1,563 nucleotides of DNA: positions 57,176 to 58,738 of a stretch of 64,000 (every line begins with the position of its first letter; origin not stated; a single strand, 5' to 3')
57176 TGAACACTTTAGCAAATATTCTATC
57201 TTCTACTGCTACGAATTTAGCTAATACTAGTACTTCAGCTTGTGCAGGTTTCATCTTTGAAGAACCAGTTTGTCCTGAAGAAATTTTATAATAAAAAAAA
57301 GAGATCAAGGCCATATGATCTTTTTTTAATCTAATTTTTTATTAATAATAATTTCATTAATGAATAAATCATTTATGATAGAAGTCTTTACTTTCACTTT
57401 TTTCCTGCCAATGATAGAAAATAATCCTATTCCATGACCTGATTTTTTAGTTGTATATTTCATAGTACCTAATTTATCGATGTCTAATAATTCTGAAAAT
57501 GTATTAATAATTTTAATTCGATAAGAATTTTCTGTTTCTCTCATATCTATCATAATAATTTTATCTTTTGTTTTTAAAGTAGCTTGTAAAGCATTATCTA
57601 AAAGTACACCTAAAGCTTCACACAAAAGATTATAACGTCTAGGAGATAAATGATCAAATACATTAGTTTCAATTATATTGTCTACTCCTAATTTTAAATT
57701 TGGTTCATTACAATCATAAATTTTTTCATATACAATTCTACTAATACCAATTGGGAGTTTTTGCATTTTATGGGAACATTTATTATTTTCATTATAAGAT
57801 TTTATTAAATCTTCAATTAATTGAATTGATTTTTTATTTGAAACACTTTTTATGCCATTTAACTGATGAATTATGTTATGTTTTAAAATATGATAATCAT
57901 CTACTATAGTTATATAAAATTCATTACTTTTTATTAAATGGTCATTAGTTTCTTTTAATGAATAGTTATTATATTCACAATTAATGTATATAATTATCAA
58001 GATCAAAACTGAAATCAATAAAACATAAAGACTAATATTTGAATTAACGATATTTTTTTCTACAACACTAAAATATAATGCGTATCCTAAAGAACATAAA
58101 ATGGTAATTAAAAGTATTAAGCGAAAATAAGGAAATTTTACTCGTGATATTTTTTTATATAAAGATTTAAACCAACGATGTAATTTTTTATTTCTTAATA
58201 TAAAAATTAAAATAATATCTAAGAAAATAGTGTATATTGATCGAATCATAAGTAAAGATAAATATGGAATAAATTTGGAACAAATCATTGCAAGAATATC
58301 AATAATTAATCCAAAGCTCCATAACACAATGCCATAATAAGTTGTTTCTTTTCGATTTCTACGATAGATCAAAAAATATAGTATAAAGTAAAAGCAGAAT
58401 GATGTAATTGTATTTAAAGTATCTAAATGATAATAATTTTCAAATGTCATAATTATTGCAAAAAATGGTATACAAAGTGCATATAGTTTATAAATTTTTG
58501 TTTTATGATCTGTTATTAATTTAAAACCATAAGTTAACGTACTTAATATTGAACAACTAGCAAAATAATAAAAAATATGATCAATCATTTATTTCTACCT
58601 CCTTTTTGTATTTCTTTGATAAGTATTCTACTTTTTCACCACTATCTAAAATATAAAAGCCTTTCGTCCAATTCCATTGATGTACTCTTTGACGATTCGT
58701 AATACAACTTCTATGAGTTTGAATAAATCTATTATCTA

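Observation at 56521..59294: Complete agr-type quorum-sensing system with convergent agrBD / agrCA layout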

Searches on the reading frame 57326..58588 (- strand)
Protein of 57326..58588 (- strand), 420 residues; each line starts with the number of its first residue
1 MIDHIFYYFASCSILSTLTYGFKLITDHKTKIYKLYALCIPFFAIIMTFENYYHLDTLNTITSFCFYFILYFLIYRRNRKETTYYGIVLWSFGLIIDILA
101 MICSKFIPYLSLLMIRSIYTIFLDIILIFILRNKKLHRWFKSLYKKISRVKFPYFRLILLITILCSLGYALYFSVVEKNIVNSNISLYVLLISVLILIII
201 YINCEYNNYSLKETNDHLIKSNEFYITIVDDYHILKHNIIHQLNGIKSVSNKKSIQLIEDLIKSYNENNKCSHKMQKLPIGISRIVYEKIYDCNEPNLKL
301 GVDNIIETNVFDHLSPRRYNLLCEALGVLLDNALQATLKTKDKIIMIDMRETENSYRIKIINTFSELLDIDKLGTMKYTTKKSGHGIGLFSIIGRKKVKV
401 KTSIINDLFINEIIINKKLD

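Call 3: search_protein_families(library=pfam, proteins=[window:57326-58588:-], max_evalue=0.1)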
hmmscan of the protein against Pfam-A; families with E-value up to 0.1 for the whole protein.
window:57326-58588:- (420 aa): 2 families
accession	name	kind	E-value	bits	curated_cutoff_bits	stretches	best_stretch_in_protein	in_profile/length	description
PF14501.12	HATPase_c_5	-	6e-12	45.8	22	1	322-415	6-101/102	GHKL domain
PF02518.31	HATPase_c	-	0.013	16.3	26.4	1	321-390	5-78/111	Histidine kinase-, DNA gyrase B-, and HSP90-like ATPase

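Call 4: search_protein_families(library=ncbifam, proteins=[window:57326-58588:-], max_evalue=0.1)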
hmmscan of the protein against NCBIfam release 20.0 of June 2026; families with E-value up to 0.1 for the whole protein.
window:57326-58588:- (420 aa): 3 families
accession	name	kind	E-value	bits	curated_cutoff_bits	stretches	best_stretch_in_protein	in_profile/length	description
NF046015.1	HisKinAgrCStaph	equivalog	3.4e-06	26.5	500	1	289-411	289-412/414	quorum-sensing sensor histidine kinase AgrC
NF008298.1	PRK11086.1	subfamily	6.4e-05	21.6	520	1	240-391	344-495/529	DcuS/MalK family sensor histidine kinase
NF038334.1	malate_HK_MalK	exception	0.00095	17.9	800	1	315-392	417-496/533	malate sensor histidine kinase MalK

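Call 7: find_encoding_contigs(protein=window:57326-58588:-, flank=6000, max_places=6)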
Protein window:57326-58588:- (420 aa): 14 contigs read that carry it; 6 places shown.
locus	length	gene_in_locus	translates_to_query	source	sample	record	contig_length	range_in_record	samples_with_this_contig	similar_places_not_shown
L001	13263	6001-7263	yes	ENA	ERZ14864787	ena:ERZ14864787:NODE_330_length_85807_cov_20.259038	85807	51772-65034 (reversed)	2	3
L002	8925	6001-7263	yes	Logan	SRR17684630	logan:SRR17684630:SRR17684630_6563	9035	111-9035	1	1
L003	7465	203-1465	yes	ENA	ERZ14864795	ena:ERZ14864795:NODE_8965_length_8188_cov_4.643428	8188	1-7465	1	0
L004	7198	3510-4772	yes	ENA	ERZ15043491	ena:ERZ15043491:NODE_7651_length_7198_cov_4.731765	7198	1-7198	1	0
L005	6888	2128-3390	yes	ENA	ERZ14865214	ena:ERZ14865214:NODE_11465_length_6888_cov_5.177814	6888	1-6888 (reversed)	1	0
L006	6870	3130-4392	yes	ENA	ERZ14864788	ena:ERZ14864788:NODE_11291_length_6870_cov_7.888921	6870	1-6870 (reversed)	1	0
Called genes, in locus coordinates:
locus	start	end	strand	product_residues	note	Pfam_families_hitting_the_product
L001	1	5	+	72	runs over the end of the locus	PF01197:Ribosomal_L31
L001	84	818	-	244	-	-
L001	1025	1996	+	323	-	PF14397:ATPgrasp_ST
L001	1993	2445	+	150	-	PF02502:LacAB_rpiB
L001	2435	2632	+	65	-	PF06612:DUF1146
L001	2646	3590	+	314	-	PF08486:SpoIID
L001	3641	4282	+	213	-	PF01551:Peptidase_M23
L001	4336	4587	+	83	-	PF12116:SpoIIID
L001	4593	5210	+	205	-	-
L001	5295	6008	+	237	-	PF00072:Response_reg, PF04397:LytTR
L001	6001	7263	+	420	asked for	PF14501:HATPase_c_5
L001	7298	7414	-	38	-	-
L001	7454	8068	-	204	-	PF04647:AgrB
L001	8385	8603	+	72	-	PF00313:CSD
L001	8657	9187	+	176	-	PF02482:Ribosomal_S30AE, PF16321:Ribosom_S30AE_C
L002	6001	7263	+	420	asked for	PF14501:HATPase_c_5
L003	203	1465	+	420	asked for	PF14501:HATPase_c_5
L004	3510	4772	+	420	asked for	PF14501:HATPase_c_5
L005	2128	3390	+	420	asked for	PF14501:HATPase_c_5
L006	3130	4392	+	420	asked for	PF14501:HATPase_c_5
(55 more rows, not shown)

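Call 9: find_homologous_proteins(query=window:57326-58588:-, max_evalue=0.00001)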
Query window:57326-58588:- (420 aa): 90 proteins with E <= 0.00001 among 8000 candidates.
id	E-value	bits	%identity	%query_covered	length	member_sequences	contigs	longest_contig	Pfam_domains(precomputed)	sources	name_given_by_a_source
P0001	7.2e-268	906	100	100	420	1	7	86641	PF14501.13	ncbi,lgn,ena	-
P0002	1.2e-172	593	65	100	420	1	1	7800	PF14501.13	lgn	-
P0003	2.2e-151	523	60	100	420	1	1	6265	PF14501.13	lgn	-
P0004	5.0e-146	505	57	99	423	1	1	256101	PF14501.13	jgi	-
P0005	1.8e-143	497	57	100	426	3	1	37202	PF14501.13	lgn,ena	-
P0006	5.8e-143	495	57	100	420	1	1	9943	PF14501.13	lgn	-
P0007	1.5e-140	487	55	100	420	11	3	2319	PF14501.13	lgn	-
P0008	2.2e-140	486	56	100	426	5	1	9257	PF14501.13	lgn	-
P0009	3.1e-137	476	53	100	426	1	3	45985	PF14501.13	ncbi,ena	-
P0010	7.5e-136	472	54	100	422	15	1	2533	PF14501.13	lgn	-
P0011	7.8e-135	468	54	100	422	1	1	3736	PF14501.13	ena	-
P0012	9.2e-135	468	53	100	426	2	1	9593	PF14501.13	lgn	-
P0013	1.7e-133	464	53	100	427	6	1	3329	PF14501.13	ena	-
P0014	4.2e-132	459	54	100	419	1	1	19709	PF14501.13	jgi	-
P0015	2.2e-131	457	53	100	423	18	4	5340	PF14501.13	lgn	-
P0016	9.2e-128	445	51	100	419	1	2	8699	PF14501.13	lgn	-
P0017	1.2e-127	445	54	100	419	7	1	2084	PF14501.13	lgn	-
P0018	5.3e-127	442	52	100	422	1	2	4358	PF14501.13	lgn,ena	-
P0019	1.5e-126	441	56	89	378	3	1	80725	PF14501.13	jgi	jgi:hypothetical protein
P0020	8.0e-126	439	49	98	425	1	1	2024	PF14501.13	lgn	-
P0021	1.0e-124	435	54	100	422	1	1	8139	PF14501.13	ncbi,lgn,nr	ncbi:MAG: ATP-binding protein [Bacilli bacterium]|nr:ATP-binding protein [Bacilli bacterium]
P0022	4.7e-123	429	52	98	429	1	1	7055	PF14501.13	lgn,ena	-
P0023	8.1e-122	425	52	98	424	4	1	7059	PF14501.13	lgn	-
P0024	1.0e-120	422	51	100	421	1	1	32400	PF14501.13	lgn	-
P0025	3.5e-119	417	50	99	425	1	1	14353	PF14501.13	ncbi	-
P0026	5.3e-119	416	50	99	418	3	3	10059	PF14501.13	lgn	-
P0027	7.7e-117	409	49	99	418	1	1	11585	PF14501.13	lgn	-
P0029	6.1e-113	396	50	99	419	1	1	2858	PF14501.13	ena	-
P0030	4.7e-112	393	54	89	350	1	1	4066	PF14501.13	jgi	-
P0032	1.6e-111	391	48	100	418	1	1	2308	PF14501.13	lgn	-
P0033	2.2e-103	365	53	81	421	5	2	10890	PF14501.13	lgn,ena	-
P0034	1.7e-89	319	46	89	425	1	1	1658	PF14501.13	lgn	-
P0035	1.4e-86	309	43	99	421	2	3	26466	PF14501.13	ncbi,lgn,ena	-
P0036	6.9e-85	304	44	99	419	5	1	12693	PF14501.13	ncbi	-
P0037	2.7e-84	302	46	86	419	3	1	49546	PF14501.13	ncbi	-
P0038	8.2e-74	267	40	89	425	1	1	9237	PF14501.13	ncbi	-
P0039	7.2e-70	254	39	89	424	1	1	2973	PF14501.13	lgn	-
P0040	7.7e-70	254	40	83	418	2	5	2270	PF14501.13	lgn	-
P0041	4.9e-69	252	50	57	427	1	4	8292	PF14501.13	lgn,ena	-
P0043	8.3e-67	244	38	92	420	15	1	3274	PF14501.13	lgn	-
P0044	9.5e-66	241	36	100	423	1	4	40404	PF14501.13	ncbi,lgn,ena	-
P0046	1.2e-64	237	41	73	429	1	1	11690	PF14501.13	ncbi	-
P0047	2.4e-64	236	36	99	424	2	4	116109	PF14501.13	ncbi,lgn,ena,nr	ncbi:MAG: GHKL domain-containing protein [Bacilli bacterium]|nr:GHKL domain-containing protein [Baci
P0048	1.0e-63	234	38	96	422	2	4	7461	PF14501.13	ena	-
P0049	2.5e-62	229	36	100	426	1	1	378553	PF14501.13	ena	-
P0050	5.1e-62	228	40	83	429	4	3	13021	PF14501.13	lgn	-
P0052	2.1e-60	223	37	96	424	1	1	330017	-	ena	-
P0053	1.0e-59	221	37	84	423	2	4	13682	PF14501.13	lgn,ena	-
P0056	3.5e-57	212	36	90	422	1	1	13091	PF14501.13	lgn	-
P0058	8.6e-55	205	35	88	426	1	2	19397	PF14501.13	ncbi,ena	-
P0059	1.8e-54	204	36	88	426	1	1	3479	PF14501.13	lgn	-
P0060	2.0e-54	203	32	100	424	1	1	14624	PF14501.13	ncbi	-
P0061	1.3e-53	201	34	86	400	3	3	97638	PF14501.13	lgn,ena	-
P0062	2.1e-53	200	36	82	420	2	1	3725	PF14501.13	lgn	-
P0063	1.1e-52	198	41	70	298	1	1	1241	PF14501.13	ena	-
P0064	2.3e-52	197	34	85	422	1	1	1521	PF14501.13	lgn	-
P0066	7.9e-52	195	31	99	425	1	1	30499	PF14501.13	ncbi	-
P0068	2.6e-51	193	32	97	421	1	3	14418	PF26566.1,PF14501.13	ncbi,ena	-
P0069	1.9e-50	190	34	96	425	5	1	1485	PF14501.13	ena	-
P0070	2.2e-50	190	32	89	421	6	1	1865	PF14501.13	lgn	-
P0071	2.5e-50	190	35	85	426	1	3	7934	PF14501.13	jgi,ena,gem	-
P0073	7.6e-49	185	34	91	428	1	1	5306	PF14501.13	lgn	-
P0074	2.6e-48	183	33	99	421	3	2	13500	PF14501.13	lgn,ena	-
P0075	1.9e-47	180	31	98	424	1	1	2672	PF14501.13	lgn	-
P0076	6.1e-46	175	32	99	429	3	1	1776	PF14501.13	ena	-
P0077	1.1e-45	175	29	99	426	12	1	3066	PF14501.13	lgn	-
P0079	5.4e-44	169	30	93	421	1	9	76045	PF14501.13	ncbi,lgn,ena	-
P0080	8.3e-44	168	32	85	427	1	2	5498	PF14501.13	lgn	-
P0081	2.5e-41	160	29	100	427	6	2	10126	PF14501.13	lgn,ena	-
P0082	1.1e-39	155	32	90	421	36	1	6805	PF14501.13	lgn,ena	-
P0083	3.7e-35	140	41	48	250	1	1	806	PF14501.13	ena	-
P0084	9.8e-33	132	42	55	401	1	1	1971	PF14501.13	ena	-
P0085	9.5e-31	125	36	49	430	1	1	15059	PF14501.13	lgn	-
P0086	4.8e-14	70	32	58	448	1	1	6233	PF14689.12,PF02518.32,PF14501.13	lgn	-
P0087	1.1e-10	59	24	52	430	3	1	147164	PF14501.13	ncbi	-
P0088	1.8e-10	59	29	48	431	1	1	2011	PF02518.32,PF14501.13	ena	-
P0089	4.3e-10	57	32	49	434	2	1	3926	PF02518.32,PF14501.13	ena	-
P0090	2.2e-9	55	31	49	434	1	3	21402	PF14689.12,PF02518.32,PF14501.13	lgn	-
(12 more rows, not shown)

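Call 13: find_related_loci(query=A2, collection=genome_contigs, flank=10000)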
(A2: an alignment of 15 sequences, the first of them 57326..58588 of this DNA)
Query A2 (420 aa) in genome_contigs; peptide patterns used: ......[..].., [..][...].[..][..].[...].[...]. (x = any residue, [..] = any of these).
160 stretches matched a pattern; 18 encode a relative of the query (tblastn E <= 1e-3); 17 distinct loci.
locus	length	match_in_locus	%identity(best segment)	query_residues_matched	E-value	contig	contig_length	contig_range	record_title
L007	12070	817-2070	55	1-418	7e-137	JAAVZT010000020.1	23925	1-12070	MAG: Bacilli bacterium isolate ABMPRH_26_1 k141_786714, whole genome shotgun sequence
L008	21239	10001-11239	53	1-409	2e-136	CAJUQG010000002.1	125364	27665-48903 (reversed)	MAG TPA_asm: uncultured Bacilli bacterium isolate MGBC163973 genome assembly, contig: MGBC163973.2, whole genome shotgun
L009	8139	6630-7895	54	1-418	2e-127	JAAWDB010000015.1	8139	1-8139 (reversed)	MAG: Bacilli bacterium isolate ABMPRH_27_2 k141_209073, whole genome shotgun sequence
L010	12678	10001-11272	48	1-418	3e-112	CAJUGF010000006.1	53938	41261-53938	MAG TPA_asm: uncultured Bacilli bacterium isolate MGBC134914 genome assembly, contig: MGBC134914.6, whole genome shotgun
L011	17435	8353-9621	53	2-420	4e-140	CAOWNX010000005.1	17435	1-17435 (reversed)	MAG TPA_asm: uncultured Bacilli bacterium isolate MGBC105130 genome assembly, contig: MGBC105130.5, whole genome shotgun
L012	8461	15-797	60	152-412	4e-91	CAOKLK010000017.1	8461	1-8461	MAG TPA_asm: uncultured Tenericutes bacterium isolate SRR15604517_bin.4_metawrap_v1.3_MAG genome assembly, contig: NODE.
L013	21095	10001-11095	46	56-418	5e-86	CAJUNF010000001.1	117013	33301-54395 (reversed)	MAG TPA_asm: uncultured Bacilli bacterium isolate MGBC162267 genome assembly, contig: MGBC162267.1, whole genome shotgun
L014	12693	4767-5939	44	5-395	2e-79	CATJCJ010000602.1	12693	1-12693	MAG: uncultured Eubacteriales bacterium isolate iMGMC-47_1678881638 genome assembly, contig: MegahitA5_57444, whole geno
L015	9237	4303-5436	40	44-418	4e-77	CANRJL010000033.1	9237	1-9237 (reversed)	MAG: uncultured Bacilli bacterium isolate Lapin-022__bin73 genome assembly, contig: Lapin-022__NODE_7595_length_9237_cov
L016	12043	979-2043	40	67-417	2e-75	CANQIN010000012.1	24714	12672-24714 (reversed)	MAG: uncultured Bacilli bacterium isolate Lapin-028__bin56 genome assembly, contig: Lapin-028__NODE_2159_length_24714_co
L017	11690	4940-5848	41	112-417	3e-66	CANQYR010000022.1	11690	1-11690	MAG: uncultured Bacilli bacterium isolate Lapin-015__bin91 genome assembly, contig: Lapin-015__NODE_5589_length_11690_co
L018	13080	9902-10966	38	67-418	5e-65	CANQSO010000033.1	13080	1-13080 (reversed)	MAG: uncultured Bacilli bacterium isolate Lapin-032__bin38 genome assembly, contig: Lapin-032__NODE_6745_length_13080_co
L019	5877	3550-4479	40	106-418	1e-62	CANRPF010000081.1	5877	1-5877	MAG: uncultured Bacilli bacterium isolate Lapin-019__bin41 genome assembly, contig: Lapin-019__NODE_8656_length_5877_cov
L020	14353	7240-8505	50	1-417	3e-120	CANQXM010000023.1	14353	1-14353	MAG: uncultured Bacilli bacterium isolate Lapin-025__bin7 genome assembly, contig: Lapin-025__NODE_3252_length_14353_cov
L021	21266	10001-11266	32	5-420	5e-58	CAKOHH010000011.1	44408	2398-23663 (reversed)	MAG: uncultured Bacilli bacterium isolate REFINED_METABAT215_TOP10_CONTIGS_1500_ASSEMBLY_K77_MERGED__Hadza_MoBio_hadza-E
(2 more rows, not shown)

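Call 33: search_solved_structures(query=window:57326-58588:-, max_evalue=0.01, show_alignments=2)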
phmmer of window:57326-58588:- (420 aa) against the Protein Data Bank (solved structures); distinct sequences matched with E-value up to 0.01: 2.
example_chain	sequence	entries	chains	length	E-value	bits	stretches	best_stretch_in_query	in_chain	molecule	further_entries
4bxi_A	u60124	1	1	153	3.3e-07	33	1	295-413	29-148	ACCESSORY GENE REGULATOR PROTEIN C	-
6e52_A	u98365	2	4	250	2.4e-06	30.2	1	214-413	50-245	Staphylococcus aureus AgrC histidine kinase module fused to Saccharomyces cerevisiae GCN4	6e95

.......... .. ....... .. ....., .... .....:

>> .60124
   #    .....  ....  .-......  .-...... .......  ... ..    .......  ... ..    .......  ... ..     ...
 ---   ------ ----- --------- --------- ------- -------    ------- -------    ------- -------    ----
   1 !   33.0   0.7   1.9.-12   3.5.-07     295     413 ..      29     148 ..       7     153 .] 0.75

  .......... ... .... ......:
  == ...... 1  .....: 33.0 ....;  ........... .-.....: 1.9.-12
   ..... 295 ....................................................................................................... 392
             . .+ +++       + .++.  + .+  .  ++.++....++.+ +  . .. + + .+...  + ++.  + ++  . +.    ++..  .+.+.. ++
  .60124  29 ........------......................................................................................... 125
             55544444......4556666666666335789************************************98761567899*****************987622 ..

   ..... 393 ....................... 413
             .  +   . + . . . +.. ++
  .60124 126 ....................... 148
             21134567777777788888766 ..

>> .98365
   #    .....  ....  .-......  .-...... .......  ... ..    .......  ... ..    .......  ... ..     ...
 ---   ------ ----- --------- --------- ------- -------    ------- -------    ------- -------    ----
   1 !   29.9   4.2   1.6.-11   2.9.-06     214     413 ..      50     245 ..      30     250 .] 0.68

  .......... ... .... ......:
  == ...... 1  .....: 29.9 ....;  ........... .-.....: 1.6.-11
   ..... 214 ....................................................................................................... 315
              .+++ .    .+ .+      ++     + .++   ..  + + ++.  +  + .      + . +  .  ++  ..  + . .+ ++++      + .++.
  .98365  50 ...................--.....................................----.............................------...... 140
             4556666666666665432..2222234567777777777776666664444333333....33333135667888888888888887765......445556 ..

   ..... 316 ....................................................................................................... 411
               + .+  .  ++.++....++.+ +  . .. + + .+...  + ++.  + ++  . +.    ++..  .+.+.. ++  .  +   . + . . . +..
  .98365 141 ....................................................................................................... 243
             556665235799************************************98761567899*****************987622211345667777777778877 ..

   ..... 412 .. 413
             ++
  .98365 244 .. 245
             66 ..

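Call 75: find_encoding_contigs(protein=P0004, flank=4000, max_places=1)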
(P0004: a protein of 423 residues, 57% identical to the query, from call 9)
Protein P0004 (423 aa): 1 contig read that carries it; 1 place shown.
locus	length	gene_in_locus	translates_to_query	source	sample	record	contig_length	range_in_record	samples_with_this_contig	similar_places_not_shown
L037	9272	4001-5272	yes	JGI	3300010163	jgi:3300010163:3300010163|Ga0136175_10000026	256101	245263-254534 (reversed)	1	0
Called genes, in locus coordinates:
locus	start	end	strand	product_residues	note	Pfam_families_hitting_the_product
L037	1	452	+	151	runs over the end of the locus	PF02502:LacAB_rpiB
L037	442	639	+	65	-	PF06612:DUF1146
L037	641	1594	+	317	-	PF08486:SpoIID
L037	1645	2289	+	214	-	PF01551:Peptidase_M23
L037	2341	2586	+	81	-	PF12116:SpoIIID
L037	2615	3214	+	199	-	-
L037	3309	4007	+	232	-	PF00072:Response_reg, PF04397:LytTR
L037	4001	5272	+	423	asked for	PF14501:HATPase_c_5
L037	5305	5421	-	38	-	-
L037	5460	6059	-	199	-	PF04647:AgrB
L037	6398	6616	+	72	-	PF00313:CSD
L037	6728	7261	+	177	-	PF02482:Ribosomal_S30AE, PF16321:Ribosom_S30AE_C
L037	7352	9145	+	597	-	-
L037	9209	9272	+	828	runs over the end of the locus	PF07517:SecA_DEAD, PF00270:DEAD (faint), PF01043:SecA_PP_bind, PF21090:P-loop_SecA, PF07516:SecA_SW, PF02810:SEC-C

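Call 76: find_encoding_contigs(protein=P0047, flank=4000, max_places=1)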
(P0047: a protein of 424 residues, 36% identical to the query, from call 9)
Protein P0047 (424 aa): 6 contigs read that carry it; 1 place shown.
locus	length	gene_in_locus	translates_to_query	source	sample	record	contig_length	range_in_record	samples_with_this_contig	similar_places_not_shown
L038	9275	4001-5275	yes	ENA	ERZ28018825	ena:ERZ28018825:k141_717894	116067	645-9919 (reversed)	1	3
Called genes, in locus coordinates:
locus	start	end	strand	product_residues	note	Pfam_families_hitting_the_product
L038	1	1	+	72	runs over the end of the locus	PF01197:Ribosomal_L31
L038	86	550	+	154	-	PF02502:LacAB_rpiB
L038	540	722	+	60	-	PF06612:DUF1146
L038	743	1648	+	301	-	PF08486:SpoIID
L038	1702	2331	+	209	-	PF01551:Peptidase_M23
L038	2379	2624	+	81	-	PF12116:SpoIIID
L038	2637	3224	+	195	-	-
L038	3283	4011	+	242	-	PF00072:Response_reg, PF04397:LytTR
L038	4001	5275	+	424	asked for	PF14501:HATPase_c_5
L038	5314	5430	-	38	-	PF05931:AgrD (weak)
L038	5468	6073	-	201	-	PF04647:AgrB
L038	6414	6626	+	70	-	PF00313:CSD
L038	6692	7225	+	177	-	PF02482:Ribosomal_S30AE, PF16321:Ribosom_S30AE_C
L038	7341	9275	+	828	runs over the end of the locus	PF07517:SecA_DEAD, PF00270:DEAD (weak), PF01043:SecA_PP_bind, PF21090:P-loop_SecA, PF07516:SecA_SW, PF02810:SEC-C (weak)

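Call 77: find_encoding_contigs(protein=P0049, flank=4000, max_places=1)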
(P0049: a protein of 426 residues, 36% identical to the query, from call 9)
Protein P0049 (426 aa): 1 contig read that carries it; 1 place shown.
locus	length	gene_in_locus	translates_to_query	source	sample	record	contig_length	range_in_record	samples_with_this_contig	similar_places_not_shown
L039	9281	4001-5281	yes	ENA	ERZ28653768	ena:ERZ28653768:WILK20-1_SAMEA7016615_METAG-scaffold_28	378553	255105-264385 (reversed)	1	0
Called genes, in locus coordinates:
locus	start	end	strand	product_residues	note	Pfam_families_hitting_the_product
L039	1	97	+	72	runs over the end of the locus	PF01197:Ribosomal_L31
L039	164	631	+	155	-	PF02502:LacAB_rpiB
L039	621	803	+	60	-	PF06612:DUF1146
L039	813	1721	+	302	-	PF08486:SpoIID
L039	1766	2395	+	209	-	PF01551:Peptidase_M23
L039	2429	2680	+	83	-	PF12116:SpoIIID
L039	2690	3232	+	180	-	-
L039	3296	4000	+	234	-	PF00072:Response_reg, PF04397:LytTR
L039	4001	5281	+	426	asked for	PF14501:HATPase_c_5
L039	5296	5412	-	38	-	-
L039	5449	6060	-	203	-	PF04647:AgrB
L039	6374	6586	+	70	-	PF00313:CSD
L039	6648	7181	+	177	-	PF02482:Ribosomal_S30AE, PF16321:Ribosom_S30AE_C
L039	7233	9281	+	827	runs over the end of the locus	PF07517:SecA_DEAD, PF01043:SecA_PP_bind, PF21090:P-loop_SecA, PF07516:SecA_SW, PF02810:SEC-C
